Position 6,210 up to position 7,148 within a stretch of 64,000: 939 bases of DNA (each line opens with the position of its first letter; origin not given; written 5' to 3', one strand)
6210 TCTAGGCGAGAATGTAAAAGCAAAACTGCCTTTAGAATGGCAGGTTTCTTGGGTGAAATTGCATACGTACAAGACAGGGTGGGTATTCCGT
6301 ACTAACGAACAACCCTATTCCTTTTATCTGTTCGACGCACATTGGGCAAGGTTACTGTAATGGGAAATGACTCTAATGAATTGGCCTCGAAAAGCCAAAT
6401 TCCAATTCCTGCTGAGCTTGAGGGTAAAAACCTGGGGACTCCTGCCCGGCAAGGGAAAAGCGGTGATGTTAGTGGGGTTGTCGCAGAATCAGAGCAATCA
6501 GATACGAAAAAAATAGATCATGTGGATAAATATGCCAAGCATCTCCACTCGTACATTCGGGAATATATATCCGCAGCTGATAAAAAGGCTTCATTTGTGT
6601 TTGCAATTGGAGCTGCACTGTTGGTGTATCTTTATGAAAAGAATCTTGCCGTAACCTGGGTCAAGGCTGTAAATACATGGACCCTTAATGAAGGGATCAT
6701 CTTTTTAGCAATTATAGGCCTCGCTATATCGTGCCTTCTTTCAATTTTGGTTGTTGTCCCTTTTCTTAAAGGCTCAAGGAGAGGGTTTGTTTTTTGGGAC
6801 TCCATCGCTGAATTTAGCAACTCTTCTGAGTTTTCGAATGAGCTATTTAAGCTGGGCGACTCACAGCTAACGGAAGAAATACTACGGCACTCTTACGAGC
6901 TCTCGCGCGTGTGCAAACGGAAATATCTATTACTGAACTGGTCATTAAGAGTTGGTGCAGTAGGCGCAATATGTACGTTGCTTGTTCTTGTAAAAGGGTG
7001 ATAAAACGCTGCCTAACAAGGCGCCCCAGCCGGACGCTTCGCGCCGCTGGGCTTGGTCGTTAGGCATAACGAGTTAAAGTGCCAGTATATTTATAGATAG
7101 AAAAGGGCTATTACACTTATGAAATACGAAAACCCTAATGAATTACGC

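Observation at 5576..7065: Integron cassette carrying a stand-alone class III nucleotidyl cyclase plus a multi-TM protein: candidate cyclic-nucleotide defence module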

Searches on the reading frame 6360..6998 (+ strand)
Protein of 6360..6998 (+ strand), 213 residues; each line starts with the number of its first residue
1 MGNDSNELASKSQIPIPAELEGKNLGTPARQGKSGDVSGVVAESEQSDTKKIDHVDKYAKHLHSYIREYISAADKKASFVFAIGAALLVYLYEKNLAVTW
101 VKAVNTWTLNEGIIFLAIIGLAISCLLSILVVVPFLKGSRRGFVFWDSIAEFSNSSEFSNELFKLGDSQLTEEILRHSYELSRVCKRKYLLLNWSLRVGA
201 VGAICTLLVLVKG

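Call 3: search_protein_families(library=pfam, proteins=[window:6360-6998:+], max_evalue=1)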
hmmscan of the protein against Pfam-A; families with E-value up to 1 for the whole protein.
window:6360-6998:+ (213 aa): 1 family
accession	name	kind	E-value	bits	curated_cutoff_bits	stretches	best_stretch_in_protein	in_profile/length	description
PF18967.5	PycTM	-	2.7e-11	44.2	27.2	1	114-202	13-107/107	Pycsar effector protein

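Call 4: search_protein_families(library=padloc, proteins=[window:6360-6998:+], max_evalue=1)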
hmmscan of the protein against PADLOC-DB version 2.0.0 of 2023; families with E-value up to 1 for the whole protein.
window:6360-6998:+ (213 aa): 8 families
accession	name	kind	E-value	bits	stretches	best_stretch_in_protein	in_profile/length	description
PDLC02364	PycTM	-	2.9e-26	90.8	1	56-210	6-150/160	-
PDLC02363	PycTM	-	9.1e-24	82.1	1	57-211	7-151/154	-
PDLC00700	Effector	-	9.8e-12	43.2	1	68-209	17-163/173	2TM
PDLC02365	PycTM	-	1.1e-11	43.3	1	61-201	7-150/165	-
PDLC00711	Effector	-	3.5e-09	35.1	1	69-202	21-150/164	2TM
PDLC00678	Effector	-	3.5e-09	34.9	1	67-210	22-171/184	2TM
PDLC00685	Effector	-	3.5e-09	34.7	1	50-195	13-151/174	2TM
PDLC00692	Effector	-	1.5e-07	29.4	1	66-211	14-153/167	2TM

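Call 6: find_homologous_proteins(query=window:6360-6998:+)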
Query window:6360-6998:+ (213 aa): 21 proteins with E <= 0.001 among 613 candidates.
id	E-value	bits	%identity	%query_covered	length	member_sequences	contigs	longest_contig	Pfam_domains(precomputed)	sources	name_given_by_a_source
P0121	4.8e-134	462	100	100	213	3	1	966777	PF18967.6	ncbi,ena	-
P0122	4.7e-122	423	92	100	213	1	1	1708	PF18967.6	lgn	-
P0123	2.9e-108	378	81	100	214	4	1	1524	PF18967.6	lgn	-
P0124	2.4e-107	375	80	100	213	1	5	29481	PF18967.6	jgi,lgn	jgi:hypothetical protein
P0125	1.3e-103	363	77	100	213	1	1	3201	PF18967.6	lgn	-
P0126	7.1e-79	282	61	100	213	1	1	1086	PF18967.6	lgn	-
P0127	1.2e-75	272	57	100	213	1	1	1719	PF18967.6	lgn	-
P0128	7.0e-73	263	59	100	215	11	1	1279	PF18967.6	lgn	-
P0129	2.6e-72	261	55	100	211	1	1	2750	PF18967.6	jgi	-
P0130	3.5e-72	260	56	100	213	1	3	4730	PF18967.6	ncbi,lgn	-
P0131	2.5e-70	254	56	94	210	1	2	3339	PF18967.6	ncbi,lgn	-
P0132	1.6e-69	252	55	100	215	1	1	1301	PF18967.6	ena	-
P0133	3.9e-69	250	56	94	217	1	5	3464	PF18967.6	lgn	-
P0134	4.9e-69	250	54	100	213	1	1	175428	PF18967.6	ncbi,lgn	-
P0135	6.3e-69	250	56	100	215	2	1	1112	PF18967.6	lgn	-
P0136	7.4e-69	249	53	100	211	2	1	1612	PF18967.6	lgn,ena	-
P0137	1.6e-68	248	54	100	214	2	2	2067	PF18967.6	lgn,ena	-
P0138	2.4e-62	228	51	100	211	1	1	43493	PF18967.6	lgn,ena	-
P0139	2.8e-51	192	43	99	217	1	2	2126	PF18967.6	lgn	-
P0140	2.7e-34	137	38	96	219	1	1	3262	PF18967.6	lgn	-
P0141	6.9e-34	135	42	74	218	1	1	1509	PF18967.6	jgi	jgi:hypothetical protein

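Call 9: find_encoding_contigs(protein=P0121, flank=6000, max_places=6)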
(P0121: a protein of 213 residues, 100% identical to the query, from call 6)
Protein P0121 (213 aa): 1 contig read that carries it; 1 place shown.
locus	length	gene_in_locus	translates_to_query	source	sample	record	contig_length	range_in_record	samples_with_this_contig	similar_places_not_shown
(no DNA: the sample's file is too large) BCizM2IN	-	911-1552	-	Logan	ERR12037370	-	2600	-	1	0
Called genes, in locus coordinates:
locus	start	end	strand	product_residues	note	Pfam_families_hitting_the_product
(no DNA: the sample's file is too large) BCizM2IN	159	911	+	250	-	PF00211:Guanylate_cyc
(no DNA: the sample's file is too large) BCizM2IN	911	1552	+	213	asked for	PF18967:PycTM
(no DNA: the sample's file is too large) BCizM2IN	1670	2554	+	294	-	-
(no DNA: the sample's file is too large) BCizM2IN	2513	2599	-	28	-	?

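Call 10: list_cluster_members(proteins=[P0001, P0121])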
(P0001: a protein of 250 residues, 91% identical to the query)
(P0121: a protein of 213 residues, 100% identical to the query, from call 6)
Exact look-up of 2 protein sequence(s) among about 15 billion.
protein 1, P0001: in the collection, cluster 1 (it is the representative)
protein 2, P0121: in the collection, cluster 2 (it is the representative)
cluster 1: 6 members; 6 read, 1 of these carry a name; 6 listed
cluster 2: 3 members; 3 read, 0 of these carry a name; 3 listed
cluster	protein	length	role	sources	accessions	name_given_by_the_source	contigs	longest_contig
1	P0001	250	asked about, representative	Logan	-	-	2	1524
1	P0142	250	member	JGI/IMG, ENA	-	class 3 adenylate cyclase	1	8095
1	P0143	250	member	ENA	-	-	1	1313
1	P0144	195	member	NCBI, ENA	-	-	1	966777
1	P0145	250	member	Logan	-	-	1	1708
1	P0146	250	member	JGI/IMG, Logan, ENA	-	-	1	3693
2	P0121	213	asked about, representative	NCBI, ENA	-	-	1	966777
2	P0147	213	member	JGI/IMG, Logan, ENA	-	-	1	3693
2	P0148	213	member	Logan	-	-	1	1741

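Call 12: find_encoding_contigs(protein=P0147, flank=6000, max_places=6)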
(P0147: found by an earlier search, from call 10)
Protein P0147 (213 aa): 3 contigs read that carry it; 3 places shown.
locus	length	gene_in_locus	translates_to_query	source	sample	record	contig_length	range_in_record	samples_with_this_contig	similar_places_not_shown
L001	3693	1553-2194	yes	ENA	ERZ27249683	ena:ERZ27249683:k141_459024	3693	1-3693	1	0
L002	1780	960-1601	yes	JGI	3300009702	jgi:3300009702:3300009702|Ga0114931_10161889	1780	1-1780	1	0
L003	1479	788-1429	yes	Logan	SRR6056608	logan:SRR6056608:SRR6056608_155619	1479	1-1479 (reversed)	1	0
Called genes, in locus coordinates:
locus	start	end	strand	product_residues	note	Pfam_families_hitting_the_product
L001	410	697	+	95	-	PF01381:HTH_3 (weak)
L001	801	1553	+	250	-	PF00211:Guanylate_cyc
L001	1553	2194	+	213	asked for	PF18967:PycTM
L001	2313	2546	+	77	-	PF09720:Unstab_antitox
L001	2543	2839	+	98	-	PF05016:ParE_toxin (weak)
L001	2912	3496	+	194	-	-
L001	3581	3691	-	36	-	?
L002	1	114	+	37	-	?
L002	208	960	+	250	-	PF00211:Guanylate_cyc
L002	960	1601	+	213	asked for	PF18967:PycTM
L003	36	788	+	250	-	PF00211:Guanylate_cyc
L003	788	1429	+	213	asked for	PF18967:PycTM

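Call 26: search_protein_families(library=pfam, proteins=[P0146, P0147], max_evalue=10)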
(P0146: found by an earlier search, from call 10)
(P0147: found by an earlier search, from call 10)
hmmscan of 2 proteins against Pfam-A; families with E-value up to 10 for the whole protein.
P0146 (250 aa): 1 family
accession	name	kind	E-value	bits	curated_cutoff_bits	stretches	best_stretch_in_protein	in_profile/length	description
PF00211.25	Guanylate_cyc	-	4.9e-13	49.5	21.9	1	53-211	9-156/183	Adenylate and Guanylate cyclase catalytic domain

P0147 (213 aa): 1 family
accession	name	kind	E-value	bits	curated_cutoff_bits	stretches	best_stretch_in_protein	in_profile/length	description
PF18967.5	PycTM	-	5.7e-11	43.2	27.2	1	114-202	13-107/107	Pycsar effector protein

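Call 27: search_protein_families(library=padloc, proteins=[P0146], max_evalue=0.001)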
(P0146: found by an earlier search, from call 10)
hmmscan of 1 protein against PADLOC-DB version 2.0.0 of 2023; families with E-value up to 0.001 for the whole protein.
P0146 (250 aa): 13 families
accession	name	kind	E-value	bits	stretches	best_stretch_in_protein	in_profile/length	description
PDLC02367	PycC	-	7.4e-24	82.4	1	19-228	9-209/226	-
PDLC02370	PycC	-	2.4e-19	67.9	1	42-220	71-248/340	-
PDLC00766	PycC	-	1.8e-16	58.3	1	20-217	10-202/232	Pycsar cyclase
PDLC00734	PycC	-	1.2e-15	55.5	1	52-213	189-347/374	Pycsar cyclase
PDLC00765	PycC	-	7e-13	46.4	1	18-210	222-412/477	Pycsar cyclase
PDLC02368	PycC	-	9.2e-13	46.3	1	16-212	8-202/234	-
PDLC00761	PycC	-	2.1e-12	44.6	1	37-243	90-299/438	Pycsar cyclase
PDLC00767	PycC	-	3.8e-12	44.2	1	56-250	96-292/337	Pycsar cyclase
PDLC02366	PycC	-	7.4e-12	42.9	1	39-213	264-436/486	-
PDLC02369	PycC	-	2.5e-10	38.4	1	74-210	66-191/248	-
PDLC00764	PycC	-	8e-10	36.2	1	56-222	98-265/449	Pycsar cyclase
PDLC00763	PycC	-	1.5e-08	32.4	1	23-209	20-206/268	Pycsar cyclase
PDLC00762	PycC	-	2.3e-07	28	1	39-209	269-444/508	Pycsar cyclase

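Call 28: search_protein_families(library=ncbifam, proteins=[P0146, P0147], max_evalue=1)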
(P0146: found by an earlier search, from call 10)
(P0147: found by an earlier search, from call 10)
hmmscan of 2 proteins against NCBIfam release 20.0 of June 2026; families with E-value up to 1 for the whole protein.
P0146 (250 aa): 1 family
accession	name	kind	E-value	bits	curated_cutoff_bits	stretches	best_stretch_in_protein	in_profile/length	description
TIGR03903.1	TOMM_kin_cyc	equivalog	1.9e-11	42.6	705.75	1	44-210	280-436/1267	TOMM system kinase/cyclase fusion protein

P0147 (213 aa): 0 families

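Call 52: predict_structure(alignment_id=A6)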
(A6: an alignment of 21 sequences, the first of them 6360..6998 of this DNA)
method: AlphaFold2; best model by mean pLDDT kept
length: 213 residues; sequences in the alignment: 21
mean_pLDDT: 67.1   pTM: 0.52
mean pLDDT of the five models: 67.1, 65.2, 61.4, 60.6, 57.9
residues with pLDDT >= 90: 21; 70-90: 88; 50-70: 54; < 50: 50
segments of 3 or more residues with pLDDT < 50: 1-17, 20-49, 137-139
pLDDT, mean of each block of 10 residues (from residue 1): 37 46 40 29 41 68 76 86 91 79 78 89 90 59 55 60 63 68 77 88 88 75
secondary structure, 60 per line:
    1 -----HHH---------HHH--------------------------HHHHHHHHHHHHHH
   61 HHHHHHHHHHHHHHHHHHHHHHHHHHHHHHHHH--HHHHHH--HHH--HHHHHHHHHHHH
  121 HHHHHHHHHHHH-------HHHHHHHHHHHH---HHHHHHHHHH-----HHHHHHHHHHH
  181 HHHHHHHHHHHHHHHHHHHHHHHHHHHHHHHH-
elements in order: H47-93 H96-101 H109-132 H140-151 H155-164 H170-212

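Call 58: fold_search(model_id=the predicted structure, library=pdb)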
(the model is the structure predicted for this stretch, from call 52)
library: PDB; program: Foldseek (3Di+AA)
matches with E <= 10: 387; with E <= 0.001: 0
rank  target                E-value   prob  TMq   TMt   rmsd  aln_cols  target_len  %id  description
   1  3o1h_A                2.3e-01  0.38  0.24  0.19  29.1       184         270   12  Crystal Structure of the TorS sensor domain - TorT complex in the presence of TMAO (released 2011-12-21)
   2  8auw_D                4.0e-01  0.82  0.34  0.43  10.2       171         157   13  Cryo-EM structure of human BIRC6 in complex with SMAC. (released 2023-02-15)
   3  8auw_C                4.0e-01  0.75  0.33  0.41  10.6       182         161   11  Cryo-EM structure of human BIRC6 in complex with SMAC. (released 2023-02-15)
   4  3na7                  4.9e-01  0.18  0.20  0.18  32.4       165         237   20  2.2 Angstrom Structure of the HP0958 Protein from Helicobacter pylori CCUG 17874 (released 2010-09-22)
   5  8wdf                  4.9e-01  0.14  0.18  0.16  25.0       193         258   12  Chemoreceptor PilJ from Pseudomonas aeruginosa PA14 (released 2024-07-24)
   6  3o1j_A                5.7e-01  0.21  0.24  0.19  30.1       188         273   11  Crystal Structure of the TorS sensor domain - TorT complex in the absence of isopropanol (released 2011-12-21)
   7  6z0c_C                5.7e-01  0.16  0.20  0.22  21.0       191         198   10  Structure of in silico modelled artificial Maquette-3 protein (released 2021-03-17)
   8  3qwe                  6.0e-01  0.44  0.33  0.28  30.7       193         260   13  Crystal structure of the N-terminal domain of the GEM interacting protein (released 2011-03-23)
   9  7zqy_B                7.4e-01  0.14  0.21  0.25  31.7       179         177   11  Chaetomium thermophilum Rad50 Zn hook (released 2022-12-28)
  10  8s2p_BBB              7.4e-01  0.14  0.19  0.22  20.5       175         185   10  Crystal structure of Borrelia burgdorferi paralogous family 12 outer surface protein BBH37 (space group p21) (released 2025-03-05)
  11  1sum                  7.4e-01  0.11  0.17  0.16  22.5       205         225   15  Crystal structure of a hypothetical protein at 2.0 A resolution (released 2004-08-24)
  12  6z0c_A                7.8e-01  0.14  0.20  0.22  21.0       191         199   10  Structure of in silico modelled artificial Maquette-3 protein (released 2021-03-17)
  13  3g9g                  8.6e-01  0.14  0.22  0.19  17.3       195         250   13  Crystal Structure of the N-terminal EFC/F-BAR domain of Syp1 (released 2009-09-22)
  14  6z0c_B                8.6e-01  0.13  0.20  0.22  20.6       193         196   11  Structure of in silico modelled artificial Maquette-3 protein (released 2021-03-17)
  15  8e2i_E                9.6e-01  0.57  0.32  0.38   9.9       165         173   12  Cryo-EM structure of BIRC6/Smac (released 2023-02-15)
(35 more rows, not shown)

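Call 86: search_dna_similar(query=P0146, collection=plasmids, mode=protein, max_rows=12)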
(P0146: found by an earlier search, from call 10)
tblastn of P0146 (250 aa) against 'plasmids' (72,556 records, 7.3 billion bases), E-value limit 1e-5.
Records with a match: 271; places in all: 338; records where one place covers at least 80% of the query: 15.
Best place of each record, by identity: <60% 271.
By first word of the organism name: Rhizobium 104; Sinorhizobium 86; Ensifer 12; Microvirga 10; Agrobacterium 7; Phyllobacterium 6; Caballeronia 5; Paraburkholderia 4; Mesorhizobium 4; Pseudomonas 4; and 17 more.
By predicted mobility (MOB-suite, as given by PLSDB): non-mobilizable 132; conjugative 90; mobilizable 49.
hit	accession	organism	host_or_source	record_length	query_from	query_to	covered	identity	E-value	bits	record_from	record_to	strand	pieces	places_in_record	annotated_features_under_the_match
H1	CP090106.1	Sinorhizobium meliloti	Medicago,Cell culture,Plant nodule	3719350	44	215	69%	35.4%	2e-8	62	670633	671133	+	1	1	adenylate/guanylate cyclase domain-containing protein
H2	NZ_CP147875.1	Haloplanus sp. GX21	cell culture,marine solar saltern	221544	18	209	77%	31.6%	2e-20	97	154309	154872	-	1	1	adenylate/guanylate cyclase domain-containing protein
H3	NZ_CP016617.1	Microvirga ossetica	Vicia alpestris,cell culture,nodules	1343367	14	225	85%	28.5%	2e-8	62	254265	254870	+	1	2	none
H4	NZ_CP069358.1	Microvirga sp. VF16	Vachellia farnesiana,Cell culture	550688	14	225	85%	28.5%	3e-8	61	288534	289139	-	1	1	response regulator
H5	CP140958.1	Sinorhizobium meliloti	Medicago lupulina,whole organism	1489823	15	215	80%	30.0%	1e-9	66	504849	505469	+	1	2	adenylate/guanylate cyclase domain-containing protein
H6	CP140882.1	Sinorhizobium meliloti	Medicago lupulina,whole organism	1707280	15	215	80%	30.0%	2e-9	64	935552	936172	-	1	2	adenylate/guanylate cyclase domain-containing protein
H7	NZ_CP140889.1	Sinorhizobium medicae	Medicago lupulina,whole organism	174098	15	215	80%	30.0%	4e-9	64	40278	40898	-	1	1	adenylate/guanylate cyclase domain-containing protein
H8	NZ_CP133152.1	Sinorhizobium chiapasense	Acaciella angustissima,cell culture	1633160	5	210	82%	29.1%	5e-7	58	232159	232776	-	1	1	none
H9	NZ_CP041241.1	Sinorhizobium mexicanum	Acaciella angustissima,cell culture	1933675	5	210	82%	29.1%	1e-6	57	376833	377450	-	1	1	none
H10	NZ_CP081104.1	Ruegeria conchae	-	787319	18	202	74%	32.1%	2e-14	80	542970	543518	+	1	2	adenylate/guanylate cyclase domain-containing protein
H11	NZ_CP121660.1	Sinorhizobium terangae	Desmanthus virgatus,cell culture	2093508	5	210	82%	28.2%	3e-6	55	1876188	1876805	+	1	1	none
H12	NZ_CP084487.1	Ensifer adhaerens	cellculture,soil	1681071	10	205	78%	29.6%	2e-9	65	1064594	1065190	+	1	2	none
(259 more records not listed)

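Call 87: search_dna_similar(query=P0146, collection=phages, mode=protein, max_rows=8)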
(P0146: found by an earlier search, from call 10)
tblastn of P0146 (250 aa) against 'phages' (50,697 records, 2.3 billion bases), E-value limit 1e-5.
No match.

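Call 89: find_encoding_contigs(protein=P0124, flank=10000, max_places=3)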
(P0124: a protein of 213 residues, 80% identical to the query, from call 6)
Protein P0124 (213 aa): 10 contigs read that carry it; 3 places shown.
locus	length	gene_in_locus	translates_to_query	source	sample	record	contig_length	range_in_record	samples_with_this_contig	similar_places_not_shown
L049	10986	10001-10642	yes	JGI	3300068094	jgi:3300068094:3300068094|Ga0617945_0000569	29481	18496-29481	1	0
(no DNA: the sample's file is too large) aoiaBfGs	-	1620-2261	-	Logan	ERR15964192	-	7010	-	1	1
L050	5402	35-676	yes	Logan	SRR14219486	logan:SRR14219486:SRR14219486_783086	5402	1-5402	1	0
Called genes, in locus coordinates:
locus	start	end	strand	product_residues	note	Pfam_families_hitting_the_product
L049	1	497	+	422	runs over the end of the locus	PF15607:Ntox44 (weak)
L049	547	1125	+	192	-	-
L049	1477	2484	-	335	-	PF00574:CLP_protease (weak), PF25145:NfeD1b_N (weak), PF01343:Peptidase_S49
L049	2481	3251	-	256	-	PF03703:bPH_2 (weak)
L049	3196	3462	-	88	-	-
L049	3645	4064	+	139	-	-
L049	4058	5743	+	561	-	PF07514:TraI_2, PF07515:TraI_2_C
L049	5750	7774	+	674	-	PF10412:TrwB_AAD_bind (weak), PF12696:TraG-D_C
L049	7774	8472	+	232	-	PF14348:DtrJ-like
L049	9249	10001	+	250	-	PF00211:Guanylate_cyc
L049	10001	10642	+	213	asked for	PF18967:PycTM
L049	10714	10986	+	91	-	?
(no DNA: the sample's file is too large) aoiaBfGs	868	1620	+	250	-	PF00211:Guanylate_cyc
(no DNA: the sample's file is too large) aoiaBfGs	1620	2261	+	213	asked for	PF18967:PycTM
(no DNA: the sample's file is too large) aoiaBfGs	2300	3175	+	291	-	-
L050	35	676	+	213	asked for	PF18967:PycTM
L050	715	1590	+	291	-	-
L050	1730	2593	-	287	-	PF16872:putAbiC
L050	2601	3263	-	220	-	-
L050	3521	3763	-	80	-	-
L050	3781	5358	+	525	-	PF02810:SEC-C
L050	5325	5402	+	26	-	?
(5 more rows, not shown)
